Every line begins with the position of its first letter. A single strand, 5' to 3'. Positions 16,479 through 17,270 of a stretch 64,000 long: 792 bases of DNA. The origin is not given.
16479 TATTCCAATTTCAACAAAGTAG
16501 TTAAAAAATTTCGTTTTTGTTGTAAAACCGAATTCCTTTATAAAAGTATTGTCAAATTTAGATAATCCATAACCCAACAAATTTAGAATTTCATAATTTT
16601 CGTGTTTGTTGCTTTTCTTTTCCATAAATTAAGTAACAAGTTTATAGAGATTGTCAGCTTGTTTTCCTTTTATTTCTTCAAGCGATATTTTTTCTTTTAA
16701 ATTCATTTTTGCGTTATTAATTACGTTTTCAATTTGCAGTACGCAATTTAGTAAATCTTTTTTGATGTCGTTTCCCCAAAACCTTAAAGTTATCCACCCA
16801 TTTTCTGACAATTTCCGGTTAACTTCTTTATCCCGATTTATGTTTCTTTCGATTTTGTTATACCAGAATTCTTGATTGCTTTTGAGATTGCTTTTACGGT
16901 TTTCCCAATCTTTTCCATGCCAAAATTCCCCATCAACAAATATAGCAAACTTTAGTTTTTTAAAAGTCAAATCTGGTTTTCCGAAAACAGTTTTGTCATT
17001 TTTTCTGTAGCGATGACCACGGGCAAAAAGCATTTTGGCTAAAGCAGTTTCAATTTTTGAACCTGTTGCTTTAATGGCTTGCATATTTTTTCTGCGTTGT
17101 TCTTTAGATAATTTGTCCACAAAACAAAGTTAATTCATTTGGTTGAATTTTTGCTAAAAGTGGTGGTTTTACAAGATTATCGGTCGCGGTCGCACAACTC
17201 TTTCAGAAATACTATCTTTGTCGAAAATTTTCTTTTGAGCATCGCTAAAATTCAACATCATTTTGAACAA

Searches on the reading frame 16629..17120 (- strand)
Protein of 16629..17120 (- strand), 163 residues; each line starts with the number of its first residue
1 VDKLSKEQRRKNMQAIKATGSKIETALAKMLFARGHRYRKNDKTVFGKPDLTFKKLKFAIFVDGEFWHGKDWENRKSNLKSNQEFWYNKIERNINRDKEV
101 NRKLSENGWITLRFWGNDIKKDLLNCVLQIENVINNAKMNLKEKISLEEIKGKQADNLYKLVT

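Call 3: search_protein_families(library=pfam, proteins=[window:16629-17120:-], max_evalue=1)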
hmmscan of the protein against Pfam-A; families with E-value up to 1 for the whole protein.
window:16629-17120:- (163 aa): 3 families
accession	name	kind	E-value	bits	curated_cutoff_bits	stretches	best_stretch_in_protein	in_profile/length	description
PF03852.21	Vsr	-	2e-30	104.9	27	1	1-73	1-73/74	DNA mismatch endonuclease Vsr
PF18741.7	MTES_1575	-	0.0022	18.4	38.2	1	87-123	49-85/96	REase_MTES_1575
PF04480.18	DUF559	-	0.0025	18.1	20.6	1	94-134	68-108/109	Protein of unknown function (DUF559)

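Call 4: search_protein_families(library=padloc, proteins=[window:16629-17120:-], max_evalue=1)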
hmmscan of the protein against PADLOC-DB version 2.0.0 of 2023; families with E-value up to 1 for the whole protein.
window:16629-17120:- (163 aa): 1 family
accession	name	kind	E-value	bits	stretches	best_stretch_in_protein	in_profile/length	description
PDLC03397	Vsr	-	1.8e-18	65.1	1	5-118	6-118/156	Type II nicking endonuclease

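Call 5: search_protein_families(library=ncbifam, proteins=[window:16629-17120:-], max_evalue=1)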
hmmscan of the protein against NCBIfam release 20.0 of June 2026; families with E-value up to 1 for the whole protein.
window:16629-17120:- (163 aa): 1 family
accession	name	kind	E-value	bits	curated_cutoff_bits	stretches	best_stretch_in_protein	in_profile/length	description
TIGR00632.1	vsr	subfamily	9.2e-45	151.8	97.85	1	1-117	2-118/119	DNA mismatch endonuclease Vsr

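Call 83: search_solved_structures(query=window:16629-17120:-, max_evalue=0.001, show_alignments=1)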
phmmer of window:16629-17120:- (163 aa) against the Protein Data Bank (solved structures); distinct sequences matched with E-value up to 0.001: 3.
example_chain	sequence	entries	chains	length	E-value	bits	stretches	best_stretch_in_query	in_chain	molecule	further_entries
1cw0_A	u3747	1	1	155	4.3e-15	59.2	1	5-116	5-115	PROTEIN (DNA MISMATCH ENDONUCLEASE)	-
1vsr_A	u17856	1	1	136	3.1e-11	46.7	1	22-116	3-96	PROTEIN (VSR ENDONUCLEASE)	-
1odg_A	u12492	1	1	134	5.1e-11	46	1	23-116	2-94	DNA MISMATCH ENDONUCLEASE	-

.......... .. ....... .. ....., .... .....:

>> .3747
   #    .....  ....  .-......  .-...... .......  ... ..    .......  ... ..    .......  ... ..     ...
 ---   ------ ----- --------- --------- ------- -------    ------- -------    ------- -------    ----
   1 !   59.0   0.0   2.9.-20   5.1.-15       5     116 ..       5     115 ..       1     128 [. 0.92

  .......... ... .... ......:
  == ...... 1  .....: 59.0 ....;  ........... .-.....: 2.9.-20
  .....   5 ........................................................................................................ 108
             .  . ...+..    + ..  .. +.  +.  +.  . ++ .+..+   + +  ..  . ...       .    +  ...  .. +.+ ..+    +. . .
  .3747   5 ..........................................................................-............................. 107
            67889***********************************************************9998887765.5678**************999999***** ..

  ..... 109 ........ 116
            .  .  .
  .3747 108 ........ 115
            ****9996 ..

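Call 90: find_related_loci(query=window:16707-17120:-, collection=metagenome_contigs, flank=4500)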
Query seq(138 aa) (138 aa) in metagenome_contigs; peptide patterns used: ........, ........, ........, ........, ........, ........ (x = any residue, [..] = any of these).
600 stretches matched a pattern (row limit reached: there are more); 534 encode a relative of the query (tblastn E <= 1e-3); the best 80 are kept; 80 distinct loci.
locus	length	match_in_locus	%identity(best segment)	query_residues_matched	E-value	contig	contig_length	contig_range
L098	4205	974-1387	75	1-138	1e-69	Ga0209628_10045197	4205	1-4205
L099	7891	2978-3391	75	1-138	4e-68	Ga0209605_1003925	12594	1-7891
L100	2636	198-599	75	1-134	3e-68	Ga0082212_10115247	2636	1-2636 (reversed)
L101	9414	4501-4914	72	1-138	2e-65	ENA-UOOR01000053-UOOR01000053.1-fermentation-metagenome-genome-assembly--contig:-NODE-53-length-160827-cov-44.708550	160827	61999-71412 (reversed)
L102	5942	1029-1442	72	1-138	6e-65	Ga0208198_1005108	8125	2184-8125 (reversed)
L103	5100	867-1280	72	1-138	6e-65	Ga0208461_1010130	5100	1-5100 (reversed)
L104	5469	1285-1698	72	1-138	7e-64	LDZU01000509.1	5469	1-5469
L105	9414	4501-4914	68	1-138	1e-63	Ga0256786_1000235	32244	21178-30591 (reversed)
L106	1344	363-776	68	1-138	8e-66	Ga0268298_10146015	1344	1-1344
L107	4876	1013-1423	71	1-137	2e-62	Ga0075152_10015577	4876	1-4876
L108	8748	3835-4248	72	1-138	8e-62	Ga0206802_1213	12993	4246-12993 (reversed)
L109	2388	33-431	71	6-138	2e-62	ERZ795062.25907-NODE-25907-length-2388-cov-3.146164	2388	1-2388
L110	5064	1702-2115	68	1-138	4e-61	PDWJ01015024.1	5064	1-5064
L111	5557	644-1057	70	1-138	5e-61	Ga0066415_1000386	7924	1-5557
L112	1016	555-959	70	1-135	3e-64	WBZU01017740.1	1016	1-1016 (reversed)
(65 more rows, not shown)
